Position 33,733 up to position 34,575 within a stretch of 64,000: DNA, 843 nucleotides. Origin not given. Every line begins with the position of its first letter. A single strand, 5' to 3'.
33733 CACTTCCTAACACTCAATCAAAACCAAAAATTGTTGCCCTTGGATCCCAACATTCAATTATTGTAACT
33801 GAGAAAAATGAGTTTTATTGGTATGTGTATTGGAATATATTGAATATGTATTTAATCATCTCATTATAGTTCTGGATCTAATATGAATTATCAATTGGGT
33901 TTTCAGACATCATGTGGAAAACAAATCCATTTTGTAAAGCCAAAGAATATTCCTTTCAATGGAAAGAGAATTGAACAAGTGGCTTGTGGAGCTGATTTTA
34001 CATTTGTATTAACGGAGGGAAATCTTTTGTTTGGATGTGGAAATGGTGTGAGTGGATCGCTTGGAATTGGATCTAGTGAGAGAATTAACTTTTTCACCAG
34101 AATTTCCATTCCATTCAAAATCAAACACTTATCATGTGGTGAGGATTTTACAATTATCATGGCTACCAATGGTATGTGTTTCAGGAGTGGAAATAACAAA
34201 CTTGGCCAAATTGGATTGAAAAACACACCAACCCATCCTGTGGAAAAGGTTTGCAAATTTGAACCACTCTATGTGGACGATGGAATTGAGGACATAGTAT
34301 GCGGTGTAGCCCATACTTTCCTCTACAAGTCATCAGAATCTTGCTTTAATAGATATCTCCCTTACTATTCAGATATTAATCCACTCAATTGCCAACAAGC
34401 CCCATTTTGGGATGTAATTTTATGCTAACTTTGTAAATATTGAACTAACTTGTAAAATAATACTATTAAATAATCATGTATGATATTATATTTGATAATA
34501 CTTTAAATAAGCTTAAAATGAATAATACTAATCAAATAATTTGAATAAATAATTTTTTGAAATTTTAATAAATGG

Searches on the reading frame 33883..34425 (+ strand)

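Call 61: search_protein_families(library=pfam, proteins=[window:33883-34425:+], max_evalue=0.0001)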
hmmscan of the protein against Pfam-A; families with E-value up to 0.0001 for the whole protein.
window:33883-34425:+ (181 aa): 3 families
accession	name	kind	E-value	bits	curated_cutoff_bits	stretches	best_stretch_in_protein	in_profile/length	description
PF25390.1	WD40_RLD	-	5.2e-21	75.8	150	1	4-152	62-214/363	RCC1-like domain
PF00415.24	RCC1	-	1.1e-17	64.7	21.7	1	2-43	12-50/50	Regulator of chromosome condensation (RCC1) repeat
PF13540.12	RCC1_2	-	1.8e-12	47.1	22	1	30-58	1-29/30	Regulator of chromosome condensation (RCC1) repeat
